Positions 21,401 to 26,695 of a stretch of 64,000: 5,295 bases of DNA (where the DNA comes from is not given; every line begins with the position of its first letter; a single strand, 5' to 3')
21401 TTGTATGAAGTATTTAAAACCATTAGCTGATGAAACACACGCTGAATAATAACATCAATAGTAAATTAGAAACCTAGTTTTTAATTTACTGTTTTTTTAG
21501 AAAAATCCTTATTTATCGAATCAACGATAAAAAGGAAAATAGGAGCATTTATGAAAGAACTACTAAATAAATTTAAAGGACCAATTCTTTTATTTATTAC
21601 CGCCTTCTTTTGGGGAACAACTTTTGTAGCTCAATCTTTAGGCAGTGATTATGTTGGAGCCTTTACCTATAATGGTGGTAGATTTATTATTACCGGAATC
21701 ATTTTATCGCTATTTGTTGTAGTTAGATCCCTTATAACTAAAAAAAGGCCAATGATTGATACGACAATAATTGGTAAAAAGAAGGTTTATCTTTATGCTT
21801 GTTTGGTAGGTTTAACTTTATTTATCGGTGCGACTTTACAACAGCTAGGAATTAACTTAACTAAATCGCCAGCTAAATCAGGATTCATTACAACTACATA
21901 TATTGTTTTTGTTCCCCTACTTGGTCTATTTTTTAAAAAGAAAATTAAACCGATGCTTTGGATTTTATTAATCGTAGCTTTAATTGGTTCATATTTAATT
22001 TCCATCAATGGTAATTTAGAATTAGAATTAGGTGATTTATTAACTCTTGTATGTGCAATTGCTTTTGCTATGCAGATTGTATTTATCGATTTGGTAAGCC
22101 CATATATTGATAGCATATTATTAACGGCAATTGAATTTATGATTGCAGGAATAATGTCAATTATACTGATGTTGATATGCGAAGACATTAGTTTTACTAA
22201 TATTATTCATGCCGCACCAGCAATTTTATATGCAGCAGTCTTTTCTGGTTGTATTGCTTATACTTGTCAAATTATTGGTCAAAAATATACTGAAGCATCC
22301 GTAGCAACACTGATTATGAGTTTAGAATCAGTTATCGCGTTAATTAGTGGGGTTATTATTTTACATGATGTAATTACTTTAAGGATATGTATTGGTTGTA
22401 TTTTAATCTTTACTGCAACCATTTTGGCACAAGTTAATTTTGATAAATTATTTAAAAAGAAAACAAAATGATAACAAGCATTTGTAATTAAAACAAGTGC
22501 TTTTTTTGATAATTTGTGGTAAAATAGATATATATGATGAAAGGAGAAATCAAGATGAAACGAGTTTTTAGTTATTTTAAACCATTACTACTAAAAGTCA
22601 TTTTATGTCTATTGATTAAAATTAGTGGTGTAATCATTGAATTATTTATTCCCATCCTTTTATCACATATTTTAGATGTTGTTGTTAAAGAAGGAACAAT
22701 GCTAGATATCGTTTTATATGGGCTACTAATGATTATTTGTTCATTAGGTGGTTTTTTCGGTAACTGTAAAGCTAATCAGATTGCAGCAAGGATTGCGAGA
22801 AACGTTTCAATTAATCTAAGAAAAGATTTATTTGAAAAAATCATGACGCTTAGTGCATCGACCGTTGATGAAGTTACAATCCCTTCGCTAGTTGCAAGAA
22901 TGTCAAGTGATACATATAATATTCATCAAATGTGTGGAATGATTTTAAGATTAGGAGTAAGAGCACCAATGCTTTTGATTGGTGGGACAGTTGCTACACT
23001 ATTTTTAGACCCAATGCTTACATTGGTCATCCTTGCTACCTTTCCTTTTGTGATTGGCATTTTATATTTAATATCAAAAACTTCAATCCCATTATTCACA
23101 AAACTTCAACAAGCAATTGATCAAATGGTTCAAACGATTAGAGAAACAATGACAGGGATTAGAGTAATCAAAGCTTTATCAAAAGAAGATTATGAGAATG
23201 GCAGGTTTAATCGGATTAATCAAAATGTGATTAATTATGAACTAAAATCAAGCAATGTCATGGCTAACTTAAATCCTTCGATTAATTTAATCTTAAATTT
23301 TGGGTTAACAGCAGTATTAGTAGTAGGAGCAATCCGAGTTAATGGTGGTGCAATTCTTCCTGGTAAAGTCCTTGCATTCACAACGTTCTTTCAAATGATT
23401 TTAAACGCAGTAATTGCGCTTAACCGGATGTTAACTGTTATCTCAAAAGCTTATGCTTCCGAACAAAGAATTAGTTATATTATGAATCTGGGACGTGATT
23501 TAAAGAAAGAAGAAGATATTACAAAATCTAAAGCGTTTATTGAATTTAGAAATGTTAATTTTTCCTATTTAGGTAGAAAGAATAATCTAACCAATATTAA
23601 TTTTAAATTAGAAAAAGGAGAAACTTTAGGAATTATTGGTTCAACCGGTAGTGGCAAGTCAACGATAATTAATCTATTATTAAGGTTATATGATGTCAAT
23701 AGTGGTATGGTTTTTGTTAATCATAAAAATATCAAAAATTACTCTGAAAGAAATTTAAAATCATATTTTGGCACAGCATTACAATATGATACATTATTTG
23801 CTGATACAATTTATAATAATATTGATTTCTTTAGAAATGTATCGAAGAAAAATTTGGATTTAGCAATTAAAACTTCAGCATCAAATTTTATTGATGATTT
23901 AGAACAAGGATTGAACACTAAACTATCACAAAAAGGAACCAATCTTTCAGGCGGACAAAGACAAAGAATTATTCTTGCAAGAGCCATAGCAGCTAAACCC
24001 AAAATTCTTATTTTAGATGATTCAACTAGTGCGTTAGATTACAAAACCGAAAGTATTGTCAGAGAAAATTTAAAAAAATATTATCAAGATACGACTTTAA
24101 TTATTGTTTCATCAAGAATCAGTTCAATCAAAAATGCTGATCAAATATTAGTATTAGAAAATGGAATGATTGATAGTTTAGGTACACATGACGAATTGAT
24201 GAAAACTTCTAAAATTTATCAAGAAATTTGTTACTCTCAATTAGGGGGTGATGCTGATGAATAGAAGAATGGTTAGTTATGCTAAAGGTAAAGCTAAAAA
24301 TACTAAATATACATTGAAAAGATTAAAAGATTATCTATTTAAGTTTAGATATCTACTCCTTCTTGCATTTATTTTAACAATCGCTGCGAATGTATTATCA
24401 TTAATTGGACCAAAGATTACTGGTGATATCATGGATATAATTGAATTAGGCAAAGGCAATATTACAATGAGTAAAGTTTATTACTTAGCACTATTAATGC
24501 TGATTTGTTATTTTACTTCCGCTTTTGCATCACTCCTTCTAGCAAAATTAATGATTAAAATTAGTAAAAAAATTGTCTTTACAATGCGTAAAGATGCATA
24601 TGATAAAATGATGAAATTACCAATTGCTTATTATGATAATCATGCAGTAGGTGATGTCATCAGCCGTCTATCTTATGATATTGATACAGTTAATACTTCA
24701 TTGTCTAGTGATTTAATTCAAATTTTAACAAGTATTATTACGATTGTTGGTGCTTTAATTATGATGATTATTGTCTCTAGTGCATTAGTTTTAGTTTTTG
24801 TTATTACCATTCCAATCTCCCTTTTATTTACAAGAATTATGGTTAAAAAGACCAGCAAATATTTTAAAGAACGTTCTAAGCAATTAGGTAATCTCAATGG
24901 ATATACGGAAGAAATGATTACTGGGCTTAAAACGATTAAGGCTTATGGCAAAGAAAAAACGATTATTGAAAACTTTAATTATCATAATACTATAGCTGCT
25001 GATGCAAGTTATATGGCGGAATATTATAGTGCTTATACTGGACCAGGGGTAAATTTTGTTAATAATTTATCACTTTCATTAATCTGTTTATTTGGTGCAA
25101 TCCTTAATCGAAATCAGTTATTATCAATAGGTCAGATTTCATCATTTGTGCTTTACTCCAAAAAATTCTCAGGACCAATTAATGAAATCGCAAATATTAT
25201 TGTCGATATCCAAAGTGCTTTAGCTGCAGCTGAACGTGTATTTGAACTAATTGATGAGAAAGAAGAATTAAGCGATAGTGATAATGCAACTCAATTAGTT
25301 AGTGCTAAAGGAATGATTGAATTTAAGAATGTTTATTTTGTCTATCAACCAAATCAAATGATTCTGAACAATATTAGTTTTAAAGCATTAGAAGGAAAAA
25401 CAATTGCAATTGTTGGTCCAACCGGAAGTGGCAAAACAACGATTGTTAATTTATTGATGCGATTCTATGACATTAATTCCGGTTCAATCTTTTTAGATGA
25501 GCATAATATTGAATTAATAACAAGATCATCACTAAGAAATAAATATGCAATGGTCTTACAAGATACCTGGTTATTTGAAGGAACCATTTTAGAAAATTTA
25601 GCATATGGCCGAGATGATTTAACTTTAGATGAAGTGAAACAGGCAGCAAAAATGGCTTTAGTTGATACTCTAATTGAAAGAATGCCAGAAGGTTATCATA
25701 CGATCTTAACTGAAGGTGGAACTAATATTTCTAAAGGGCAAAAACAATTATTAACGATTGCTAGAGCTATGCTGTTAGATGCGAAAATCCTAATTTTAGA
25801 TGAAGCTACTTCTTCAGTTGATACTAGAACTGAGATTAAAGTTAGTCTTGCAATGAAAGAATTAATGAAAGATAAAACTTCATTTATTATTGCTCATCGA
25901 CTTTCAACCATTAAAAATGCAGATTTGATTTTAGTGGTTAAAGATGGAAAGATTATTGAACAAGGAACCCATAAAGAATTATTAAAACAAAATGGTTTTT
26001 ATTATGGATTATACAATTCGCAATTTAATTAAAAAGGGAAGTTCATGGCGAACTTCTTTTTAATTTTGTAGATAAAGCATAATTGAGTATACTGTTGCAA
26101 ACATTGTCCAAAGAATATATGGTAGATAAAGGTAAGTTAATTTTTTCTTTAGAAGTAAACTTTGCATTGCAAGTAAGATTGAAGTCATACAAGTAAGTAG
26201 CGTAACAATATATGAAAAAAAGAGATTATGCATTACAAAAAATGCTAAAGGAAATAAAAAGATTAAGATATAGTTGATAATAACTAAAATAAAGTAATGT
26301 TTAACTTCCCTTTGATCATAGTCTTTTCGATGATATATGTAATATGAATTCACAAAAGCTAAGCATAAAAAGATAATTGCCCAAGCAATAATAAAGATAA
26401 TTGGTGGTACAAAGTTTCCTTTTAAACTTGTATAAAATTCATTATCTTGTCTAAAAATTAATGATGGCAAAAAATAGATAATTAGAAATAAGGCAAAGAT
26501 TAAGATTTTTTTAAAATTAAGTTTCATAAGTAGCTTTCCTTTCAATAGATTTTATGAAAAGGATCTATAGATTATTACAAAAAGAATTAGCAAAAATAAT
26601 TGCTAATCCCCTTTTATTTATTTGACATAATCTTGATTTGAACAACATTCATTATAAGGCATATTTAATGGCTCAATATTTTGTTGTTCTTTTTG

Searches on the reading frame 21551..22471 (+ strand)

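Call 101: search_protein_families(library=pfam, proteins=[window:21551-22471:+], max_evalue=0.000001)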
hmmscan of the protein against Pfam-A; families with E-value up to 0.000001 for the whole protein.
window:21551-22471:+ (306 aa): 1 family
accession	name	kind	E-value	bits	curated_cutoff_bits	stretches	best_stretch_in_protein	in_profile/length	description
PF00892.27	EamA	-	1.5e-35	122.9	28.2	2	160-292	2-132/135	EamA-like transporter family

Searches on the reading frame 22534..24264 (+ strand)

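Call 101: search_protein_families(library=pfam, proteins=[window:22534-24264:+], max_evalue=0.000001)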
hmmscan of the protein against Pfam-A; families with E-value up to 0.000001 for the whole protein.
window:22534-24264:+ (576 aa): 2 families
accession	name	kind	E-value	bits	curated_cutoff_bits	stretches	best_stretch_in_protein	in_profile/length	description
PF00664.28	ABC_membrane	-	5.6e-46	157.9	28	1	22-292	1-273/274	ABC transporter transmembrane region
PF00005.33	ABC_tran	-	7.6e-29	101.5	25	1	352-499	1-137/137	ABC transporter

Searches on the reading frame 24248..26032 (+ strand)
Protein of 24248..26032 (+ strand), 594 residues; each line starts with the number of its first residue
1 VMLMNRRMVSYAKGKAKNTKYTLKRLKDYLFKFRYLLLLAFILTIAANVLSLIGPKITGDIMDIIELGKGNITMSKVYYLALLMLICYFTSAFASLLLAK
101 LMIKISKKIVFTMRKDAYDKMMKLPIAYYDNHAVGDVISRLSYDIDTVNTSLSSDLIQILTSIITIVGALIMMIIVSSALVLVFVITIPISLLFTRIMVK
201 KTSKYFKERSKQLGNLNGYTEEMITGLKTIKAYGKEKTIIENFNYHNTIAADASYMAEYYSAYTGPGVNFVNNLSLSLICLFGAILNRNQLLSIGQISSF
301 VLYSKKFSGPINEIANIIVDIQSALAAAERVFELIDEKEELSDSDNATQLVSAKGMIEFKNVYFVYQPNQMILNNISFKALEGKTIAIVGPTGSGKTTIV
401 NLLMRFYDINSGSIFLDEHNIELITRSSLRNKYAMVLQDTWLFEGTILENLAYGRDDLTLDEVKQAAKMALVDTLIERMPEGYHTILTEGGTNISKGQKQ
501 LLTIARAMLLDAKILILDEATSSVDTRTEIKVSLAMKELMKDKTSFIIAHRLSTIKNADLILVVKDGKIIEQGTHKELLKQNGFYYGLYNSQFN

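Call 101: search_protein_families(library=pfam, proteins=[window:24248-26032:+], max_evalue=0.000001)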
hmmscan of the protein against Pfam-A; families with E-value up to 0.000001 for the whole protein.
window:24248-26032:+ (594 aa): 2 families
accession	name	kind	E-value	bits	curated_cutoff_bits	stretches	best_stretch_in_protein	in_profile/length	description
PF00664.28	ABC_membrane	-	3.5e-53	181.5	28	1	37-310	1-273/274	ABC transporter transmembrane region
PF00005.33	ABC_tran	-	6.1e-29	101.8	25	1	373-522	1-137/137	ABC transporter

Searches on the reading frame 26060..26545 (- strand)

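Call 101: search_protein_families(library=pfam, proteins=[window:26060-26545:-], max_evalue=0.000001)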
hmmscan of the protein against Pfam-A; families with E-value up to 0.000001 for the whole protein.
window:26060-26545:- (161 aa): 1 family
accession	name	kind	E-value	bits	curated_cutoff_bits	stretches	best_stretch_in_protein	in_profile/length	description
PF03073.20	TspO_MBR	-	4.6e-13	49.6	24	1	20-158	5-144/145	TspO/MBR family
